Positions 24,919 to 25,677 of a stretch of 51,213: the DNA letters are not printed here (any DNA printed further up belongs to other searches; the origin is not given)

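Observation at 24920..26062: Holin-like gene, lipoprotein, membrane-anchored SNase-type nuclease and Zn-ribbon gene chained by GTGA overlaps at the end of the late operon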

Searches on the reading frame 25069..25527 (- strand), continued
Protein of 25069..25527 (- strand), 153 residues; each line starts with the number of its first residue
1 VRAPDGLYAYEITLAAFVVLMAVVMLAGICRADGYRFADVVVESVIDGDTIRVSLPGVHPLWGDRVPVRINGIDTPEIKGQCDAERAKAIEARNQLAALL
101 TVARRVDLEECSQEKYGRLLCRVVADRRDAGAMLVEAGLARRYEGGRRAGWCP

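Call 41: search_solved_structures(query=window:25069-25527:-, max_evalue=0.01, show_alignments=3)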
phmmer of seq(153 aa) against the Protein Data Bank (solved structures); distinct sequences matched with E-value up to 0.01: 21.
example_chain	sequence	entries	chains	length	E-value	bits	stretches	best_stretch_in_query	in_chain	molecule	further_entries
4i65_A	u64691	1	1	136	0.0018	21.5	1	44-141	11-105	Thermonuclease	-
4qb4_A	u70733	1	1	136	0.0025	21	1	44-141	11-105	Thermonuclease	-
4r8n_A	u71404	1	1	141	0.0035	20.6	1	44-141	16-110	Thermonuclease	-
2eyf_A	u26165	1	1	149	0.0039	20.4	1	44-141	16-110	Staphylococcal nuclease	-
2f0s_A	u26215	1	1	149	0.004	20.4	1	44-141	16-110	Staphylococcal nuclease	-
2f0w_A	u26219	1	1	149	0.0041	20.3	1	44-141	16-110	Staphylococcal nuclease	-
2f0u_A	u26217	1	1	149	0.0043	20.3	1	44-141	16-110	Staphylococcal nuclease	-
4kd4_A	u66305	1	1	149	0.0043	20.2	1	44-141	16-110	Thermonuclease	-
1rkn_A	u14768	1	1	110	0.0052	20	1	44-141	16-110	Thermonuclease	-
2f0h_A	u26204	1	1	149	0.0056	19.9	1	44-141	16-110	Staphylococcal nuclease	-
2rks_A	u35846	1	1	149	0.0057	19.9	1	44-141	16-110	Thermonuclease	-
2f0k_A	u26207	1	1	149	0.0058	19.8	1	44-141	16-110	Staphylococcal nuclease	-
3d6c_A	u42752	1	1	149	0.0058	19.8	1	44-141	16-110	Thermonuclease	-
2khs_A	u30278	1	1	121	0.0076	19.5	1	44-141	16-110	Thermonuclease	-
2f0t_A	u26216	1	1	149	0.0077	19.4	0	44-141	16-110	Staphylococcal nuclease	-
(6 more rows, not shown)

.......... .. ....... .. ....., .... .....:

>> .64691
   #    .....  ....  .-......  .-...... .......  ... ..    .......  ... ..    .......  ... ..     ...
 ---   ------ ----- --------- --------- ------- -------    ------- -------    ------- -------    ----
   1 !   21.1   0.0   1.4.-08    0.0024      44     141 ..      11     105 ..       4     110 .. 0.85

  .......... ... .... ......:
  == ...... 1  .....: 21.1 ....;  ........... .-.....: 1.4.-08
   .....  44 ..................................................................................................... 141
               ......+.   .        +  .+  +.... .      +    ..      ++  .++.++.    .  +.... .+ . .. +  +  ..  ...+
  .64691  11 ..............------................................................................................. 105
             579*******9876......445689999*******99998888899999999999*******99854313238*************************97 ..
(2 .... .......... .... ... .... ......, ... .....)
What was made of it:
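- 25066..25527 (-): Gene C: 153-aa exported staphylococcal-nuclease-family enzyme. Hydrophobic N-terminal export signal at residues 12-30, probable cleavage at CRA|DG, and an SNase OB-fold with all catalytic and Ca-binding residues. Alignment to S. aureus nuclease (call 41).
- On SNase / thermonuclease (PF00565): Residue-by-residue alignment gives IDGDT, vRingiDTPE and KYGR (call 41).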

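Call 45: find_related_loci(query=A2, collection=genome_contigs, flank=5000)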
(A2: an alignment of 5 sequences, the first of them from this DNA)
Query A2 (153 aa) in genome_contigs; peptide patterns used: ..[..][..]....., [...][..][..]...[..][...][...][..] (x = any residue, [..] = any of these).
600 stretches matched a pattern (row limit reached: there are more); 287 encode a relative of the query (tblastn E <= 1e-3); the best 80 are kept; 80 distinct loci.
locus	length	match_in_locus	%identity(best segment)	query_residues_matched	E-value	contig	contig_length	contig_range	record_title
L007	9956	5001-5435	41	16-152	4e-31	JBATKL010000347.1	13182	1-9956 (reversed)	MAG: Candidatus Electrothrix sp. isolate MFD10219_ilm_asm_bin13 k127_147681, whole genome shotgun sequence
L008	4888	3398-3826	44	12-152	6e-29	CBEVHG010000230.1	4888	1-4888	MAG TPA_asm: Candidatus Electrothrix marina isolate SRR24458087_concoct_48 genome assembly, contig: ERZ26778537.237, who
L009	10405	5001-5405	41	13-152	1e-28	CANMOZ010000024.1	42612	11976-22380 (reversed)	uncultured Saccharospirillaceae bacterium isolate 4-626-3Z.fasta genome assembly, contig: NODE_24, whole genome shotgun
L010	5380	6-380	44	30-152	1e-27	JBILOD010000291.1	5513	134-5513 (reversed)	MAG: Pseudobdellovibrionaceae bacterium isolate ME2017-10-20_3300044844_group7_bin134 Rohwer_bin1128_scaffold_17167_c1,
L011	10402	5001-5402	41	19-152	1e-27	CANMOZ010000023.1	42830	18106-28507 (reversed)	uncultured Saccharospirillaceae bacterium isolate 4-626-3Z.fasta genome assembly, contig: NODE_23, whole genome shotgun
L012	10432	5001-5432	41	14-152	2e-27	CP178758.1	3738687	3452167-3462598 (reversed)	MAG: Candidatus Electrothrix sp. YB6 chromosome, complete genome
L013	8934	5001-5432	41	12-152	2e-26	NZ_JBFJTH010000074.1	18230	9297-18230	MAG: Litorivivens sp. isolate Mix_sand19.2022.05.D.11 k141_2235823_length_18230_cov_12.4001, whole genome shotgun sequen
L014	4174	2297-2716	44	12-152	3e-26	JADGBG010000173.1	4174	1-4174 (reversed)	MAG: Alphaproteobacteria bacterium isolate nSSYDbin4 nSSYD_bin4_NODE_2515_length_4174_cov_9.912357, whole genome shotgun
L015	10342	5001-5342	42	40-152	9e-26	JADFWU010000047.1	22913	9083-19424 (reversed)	MAG: Magnetococcales bacterium isolate nCLbin6 nCL_bin6_NODE_47_length_22913_cov_9.338019, whole genome shotgun sequence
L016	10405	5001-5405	37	18-144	2e-25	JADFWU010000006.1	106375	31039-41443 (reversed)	MAG: Magnetococcales bacterium isolate nCLbin6 nCL_bin6_NODE_6_length_106375_cov_8.994261, whole genome shotgun sequence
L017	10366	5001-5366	38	34-152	5e-25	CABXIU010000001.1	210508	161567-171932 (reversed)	MAG: uncultured gamma proteobacterium genome assembly, contig: AG-319-D09_NODE_1, whole genome shotgun sequence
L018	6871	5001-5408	36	20-152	6e-25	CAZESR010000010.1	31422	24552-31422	MAG TPA_asm: uncultured Piscirickettsiaceae bacterium isolate SRP260945_co1_34 genome assembly, contig: NODE_2037_length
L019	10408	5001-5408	40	20-153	6e-25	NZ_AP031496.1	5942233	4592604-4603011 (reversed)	Halioxenophilus aromaticivorans strain KU68F chromosome, complete genome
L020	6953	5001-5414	34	18-152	6e-25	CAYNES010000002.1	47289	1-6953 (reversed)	MAG TPA_asm: uncultured Piscirickettsiaceae bacterium isolate SRP077602_co9_353 genome assembly, contig: NODE_605_length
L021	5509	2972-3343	37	31-152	1e-24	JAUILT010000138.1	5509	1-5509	MAG: Bdellovibrionia bacterium isolate Co_bin.56 NODE_84638_length_5509_cov_1.079339, whole genome shotgun sequence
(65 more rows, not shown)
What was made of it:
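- The nearest SNase homologues are almost all from diderm bacteria (call 45).
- Tried and rejected: It was repeated with 5 sequences (call 45).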

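Call 48: search_dna_similar(query=window:25069-25527:-, collection=plasmids, mode=protein, max_rows=25, max_evalue=0.00001)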
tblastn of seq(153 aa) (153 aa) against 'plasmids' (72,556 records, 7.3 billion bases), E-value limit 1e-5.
Records with a match: 721; places in all: 732; records where one place covers at least 80% of the query: 2.
Best place of each record, by identity: <60% 721.
By first word of the organism name: Klebsiella 367; Agrobacterium 71; Rhizobium 66; Escherichia 42; Enterobacter 33; Phaeobacter 24; Sinorhizobium 11; Shinella 9; Labrenzia 9; Synechocystis 8; and 42 more.
By predicted mobility (MOB-suite, as given by PLSDB): conjugative 505; non-mobilizable 122; mobilizable 94.
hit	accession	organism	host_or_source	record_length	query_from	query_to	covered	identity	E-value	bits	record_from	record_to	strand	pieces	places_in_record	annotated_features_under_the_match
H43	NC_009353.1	Magnetospirillum gryphiswaldense MSR-1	from the mud of the eutrophic river Ryck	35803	39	152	73%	44.3%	2e-7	78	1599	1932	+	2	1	thermonuclease family protein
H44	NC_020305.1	Desulfocapsa sulfexigens DSM 10523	-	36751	47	152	69%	45.4%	8e-21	94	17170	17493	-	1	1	thermonuclease family protein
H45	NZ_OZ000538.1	Shinella sp. WSC3-e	-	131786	45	152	71%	44.4%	2e-16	82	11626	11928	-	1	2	thermonuclease family protein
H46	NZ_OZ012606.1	Shinella sp. WSD5-1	-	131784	45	152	71%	44.4%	2e-16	82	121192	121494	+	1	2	thermonuclease family protein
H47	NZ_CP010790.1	Phaeobacter gallaeciensis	cell culture,algae aquaculture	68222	45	152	71%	42.7%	2e-9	62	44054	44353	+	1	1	thermonuclease family protein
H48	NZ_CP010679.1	Phaeobacter gallaeciensis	cell culture,clam larvae aquaculture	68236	45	152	71%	42.7%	2e-9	62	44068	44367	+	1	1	thermonuclease family protein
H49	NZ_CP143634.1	Shewanella xiamenensis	-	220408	42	152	73%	41.4%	4e-17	84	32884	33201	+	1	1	thermonuclease family protein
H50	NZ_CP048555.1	Agrobacterium tumefaciens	walnut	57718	38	152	75%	39.8%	2e-10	65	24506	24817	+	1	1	thermonuclease family protein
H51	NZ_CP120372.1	Sinorhizobium numidicum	Argyrolobium uniflorum,Cell culture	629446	39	152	75%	39.8%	1e-9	63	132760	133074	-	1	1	thermonuclease family protein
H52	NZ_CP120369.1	Sinorhizobium numidicum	Argyrolobium uniflorum,Cell culture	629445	39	152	75%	39.8%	1e-9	63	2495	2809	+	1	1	thermonuclease family protein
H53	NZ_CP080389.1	Agrobacterium cucumeris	Cucumber,pure bacterial ...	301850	38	152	75%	39.3%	4e-11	67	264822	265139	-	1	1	thermonuclease family protein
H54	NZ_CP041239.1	Sinorhizobium mexicanum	Acaciella angustissima,cell culture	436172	38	152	75%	39.0%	1e-6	54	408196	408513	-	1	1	thermonuclease family protein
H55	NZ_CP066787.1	Martelella lutilitoris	single cell,cold seep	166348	44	152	71%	41.0%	9e-11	66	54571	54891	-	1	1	thermonuclease family protein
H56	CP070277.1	Dysgonomonadaceae bacterium zrk40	single cell,cold seep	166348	44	152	71%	41.0%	9e-11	66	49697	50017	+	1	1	thermonuclease family protein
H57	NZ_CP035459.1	Photobacterium damselae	Neophocaena asiaeorientalis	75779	42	152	73%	40.2%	1e-17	86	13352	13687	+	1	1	thermonuclease family protein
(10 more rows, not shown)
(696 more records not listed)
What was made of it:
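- The family is common on conjugative plasmids, 505 of 721 hits (call 48). The family is abundant on conjugative plasmids, where an entry-barrier role is conceivable (call 48). The family is highly mobile (call 48).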

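Call 53: find_related_loci(query=A4, collection=metagenome_contigs, flank=8000)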
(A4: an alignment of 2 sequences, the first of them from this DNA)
Query A4 (153 aa) in metagenome_contigs; peptide patterns used: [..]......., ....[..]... (x = any residue, [..] = any of these).
413 stretches matched a pattern; 32 encode a relative of the query (tblastn E <= 1e-3); 32 distinct loci.
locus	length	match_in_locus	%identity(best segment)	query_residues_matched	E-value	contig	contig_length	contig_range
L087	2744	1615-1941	39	42-151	7e-20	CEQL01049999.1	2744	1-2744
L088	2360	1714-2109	29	42-148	3e-14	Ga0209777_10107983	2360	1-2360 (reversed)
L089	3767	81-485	28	39-148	3e-13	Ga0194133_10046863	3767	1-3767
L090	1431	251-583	35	41-151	5e-13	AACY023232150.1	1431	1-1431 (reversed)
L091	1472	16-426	28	42-148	2e-12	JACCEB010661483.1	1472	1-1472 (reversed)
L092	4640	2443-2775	35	41-151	3e-12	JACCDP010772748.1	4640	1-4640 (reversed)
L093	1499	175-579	26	39-148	3e-12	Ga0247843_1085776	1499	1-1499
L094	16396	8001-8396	29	42-148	3e-12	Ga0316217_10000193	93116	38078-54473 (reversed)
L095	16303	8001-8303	36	39-140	1e-11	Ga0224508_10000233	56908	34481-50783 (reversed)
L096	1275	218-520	34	42-140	1e-11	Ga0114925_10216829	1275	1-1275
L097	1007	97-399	34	42-140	1e-11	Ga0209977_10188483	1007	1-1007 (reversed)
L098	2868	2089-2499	28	42-148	3e-11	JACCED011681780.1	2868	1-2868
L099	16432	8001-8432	27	42-145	2e-9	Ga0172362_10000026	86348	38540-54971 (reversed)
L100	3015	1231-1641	29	42-148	5e-11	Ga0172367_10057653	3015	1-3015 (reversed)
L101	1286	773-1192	28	39-148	7e-11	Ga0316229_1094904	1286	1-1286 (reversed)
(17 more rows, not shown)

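Call 54: find_related_loci(query=A4, collection=viral_contigs, flank=8000)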
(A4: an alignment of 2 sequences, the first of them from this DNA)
Query A4 (153 aa) in viral_contigs; peptide patterns used: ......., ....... (x = any residue, [..] = any of these).
143 stretches matched a pattern, but none encodes a relative of the query by tblastn (E <= 1e-3).

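Call 81: get_annotated_region(hit=H39, flank=2500)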
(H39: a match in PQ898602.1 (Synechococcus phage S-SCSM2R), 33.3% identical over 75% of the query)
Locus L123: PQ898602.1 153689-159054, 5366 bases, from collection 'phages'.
description: Synechococcus phage S-SCSM2R, complete genome.
organism: Synechococcus phage S-SCSM2R (NCBI taxid 3400247)
taxonomy: Viruses
host: Synechococcus sp. WH7803; source: South China Sea; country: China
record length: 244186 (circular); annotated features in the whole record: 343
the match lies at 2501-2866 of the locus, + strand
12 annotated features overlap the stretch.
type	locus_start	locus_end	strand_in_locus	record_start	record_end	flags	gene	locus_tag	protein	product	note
CDS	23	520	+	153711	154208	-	-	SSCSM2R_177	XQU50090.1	hypothetical protein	-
CDS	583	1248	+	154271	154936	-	-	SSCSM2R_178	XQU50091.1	5-methylthioribulose/5-deoxyribulose/fuculose 1-phosphate aldolase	-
CDS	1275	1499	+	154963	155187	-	-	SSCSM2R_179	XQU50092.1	hypothetical protein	-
CDS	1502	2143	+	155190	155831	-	-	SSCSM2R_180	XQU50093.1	AOX protein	-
CDS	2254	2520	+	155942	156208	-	-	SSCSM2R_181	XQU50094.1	holin-like protein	-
CDS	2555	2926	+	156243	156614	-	-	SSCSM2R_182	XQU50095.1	YncB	-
CDS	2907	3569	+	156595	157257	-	-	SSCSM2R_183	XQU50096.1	2OG-Fe(II) oxygenase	-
CDS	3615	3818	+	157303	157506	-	-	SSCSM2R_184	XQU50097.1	hypothetical protein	-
CDS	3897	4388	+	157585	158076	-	-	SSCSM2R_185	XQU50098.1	tail spike protein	-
CDS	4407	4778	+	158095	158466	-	-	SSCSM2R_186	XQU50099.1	hypothetical protein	-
CDS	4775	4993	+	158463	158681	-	-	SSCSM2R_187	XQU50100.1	hypothetical protein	-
CDS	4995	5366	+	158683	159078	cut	-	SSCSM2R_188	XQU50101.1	tail needle protein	-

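Call 82: get_annotated_region(hit=H3, flank=3000)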
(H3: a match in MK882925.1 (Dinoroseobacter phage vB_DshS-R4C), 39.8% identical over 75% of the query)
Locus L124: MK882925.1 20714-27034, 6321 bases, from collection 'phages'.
description: Dinoroseobacter phage vB_DshS-R4C, complete genome.
organism: Dinoroseobacter phage vB_DshS-R4C (NCBI taxid 2590919)
taxonomy: Viruses; Duplodnaviria; Heunggongvirae; Uroviricota; Caudoviricetes; Cronusvirus
host: Dinoroseobacter shibae DFL12.; source: -; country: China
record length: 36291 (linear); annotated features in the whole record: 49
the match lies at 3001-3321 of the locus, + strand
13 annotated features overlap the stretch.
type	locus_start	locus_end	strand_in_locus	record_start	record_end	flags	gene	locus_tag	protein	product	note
CDS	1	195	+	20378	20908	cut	-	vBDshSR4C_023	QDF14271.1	hypothetical protein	vB_DshS-R4C_023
CDS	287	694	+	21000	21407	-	-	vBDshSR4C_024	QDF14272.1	hypothetical protein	vB_DshS-R4C_024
CDS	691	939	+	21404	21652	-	-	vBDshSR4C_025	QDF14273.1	hypothetical protein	vB_DshS-R4C_025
CDS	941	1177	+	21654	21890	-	-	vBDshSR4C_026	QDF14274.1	hypothetical protein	vB_DshS-R4C_026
CDS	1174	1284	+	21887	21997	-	-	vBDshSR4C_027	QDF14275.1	hypothetical protein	vB_DshS-R4C_027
CDS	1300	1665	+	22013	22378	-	-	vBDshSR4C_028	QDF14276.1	hypothetical protein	vB_DshS-R4C_028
CDS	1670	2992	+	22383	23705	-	-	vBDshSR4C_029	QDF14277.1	integrase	vB_DshS-R4C_029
CDS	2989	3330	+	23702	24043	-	-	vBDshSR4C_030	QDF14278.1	hypothetical protein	vB_DshS-R4C_030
CDS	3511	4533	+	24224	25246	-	-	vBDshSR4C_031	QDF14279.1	hypothetical protein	vB_DshS-R4C_031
CDS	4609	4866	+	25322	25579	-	-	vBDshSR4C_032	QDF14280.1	hypothetical protein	vB_DshS-R4C_032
CDS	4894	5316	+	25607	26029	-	-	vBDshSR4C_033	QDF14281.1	hypothetical protein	vB_DshS-R4C_033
CDS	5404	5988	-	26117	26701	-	-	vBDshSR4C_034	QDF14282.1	hypothetical protein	vB_DshS-R4C_034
CDS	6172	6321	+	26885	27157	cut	-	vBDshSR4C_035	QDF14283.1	hypothetical protein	vB_DshS-R4C_035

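Call 83: get_annotated_region(hit=H11, flank=3000)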
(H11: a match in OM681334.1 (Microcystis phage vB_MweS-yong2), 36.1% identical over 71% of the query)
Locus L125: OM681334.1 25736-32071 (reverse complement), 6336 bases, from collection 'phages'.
description: Microcystis phage vB_MweS-yong2, complete genome.
organism: Microcystis phage vB_MweS-yong2 (NCBI taxid 2924883)
taxonomy: Viruses; Duplodnaviria; Heunggongvirae; Uroviricota; Caudoviricetes
host: Microcystis sp.; source: -; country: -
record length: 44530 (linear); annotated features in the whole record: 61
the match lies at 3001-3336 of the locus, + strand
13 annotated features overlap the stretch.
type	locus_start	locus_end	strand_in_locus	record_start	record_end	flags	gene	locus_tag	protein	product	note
CDS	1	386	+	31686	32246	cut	-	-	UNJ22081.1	hypothetical protein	-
CDS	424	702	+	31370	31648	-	-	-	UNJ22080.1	hypothetical protein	-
CDS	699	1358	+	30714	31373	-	-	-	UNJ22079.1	HNH endonuclease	-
CDS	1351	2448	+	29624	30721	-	-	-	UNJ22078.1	hypothetical protein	-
CDS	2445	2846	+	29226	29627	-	-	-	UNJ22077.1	pyrophosphohydrolase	-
CDS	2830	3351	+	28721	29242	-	-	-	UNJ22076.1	endonuclease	endonuclease YncB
CDS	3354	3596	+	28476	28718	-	-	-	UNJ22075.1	hypothetical protein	-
CDS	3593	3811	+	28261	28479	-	-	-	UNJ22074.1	hypothetical protein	-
CDS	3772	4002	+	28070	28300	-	-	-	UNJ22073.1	hypothetical protein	-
CDS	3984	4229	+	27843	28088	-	-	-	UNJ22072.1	hypothetical protein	-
CDS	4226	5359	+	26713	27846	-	-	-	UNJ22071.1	integrase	-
CDS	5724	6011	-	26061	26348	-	-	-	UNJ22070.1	hypothetical protein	-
CDS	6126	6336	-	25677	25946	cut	-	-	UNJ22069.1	hypothetical protein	-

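Call 98: predict_structure(alignment_id=A6)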
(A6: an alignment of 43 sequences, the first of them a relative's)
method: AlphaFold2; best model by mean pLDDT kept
length: 153 residues; sequences in the alignment: 43
mean_pLDDT: 91.4   pTM: 0.78
mean pLDDT of the five models: 91.4, 91.2, 89.9, 89.6, 89.0
residues with pLDDT >= 90: 114; 70-90: 30; 50-70: 8; < 50: 1
segments of 3 or more residues with pLDDT < 50: none
pLDDT, mean of each block of 10 residues (from residue 1): 65 90 85 86 97 88 92 96 97 98 98 91 98 98 92 91
secondary structure, 60 per line:
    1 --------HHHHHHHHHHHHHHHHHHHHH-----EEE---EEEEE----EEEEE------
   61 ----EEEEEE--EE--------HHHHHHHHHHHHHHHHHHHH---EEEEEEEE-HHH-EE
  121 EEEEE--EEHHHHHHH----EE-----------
elements in order: H9-29 E35-37 E41-45 E50-54 E65-70 H83-102 E106-113 E119-125 H130-136
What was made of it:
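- On SNase / thermonuclease (PF00565): AF2 pLDDT 91.4 (call 98).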
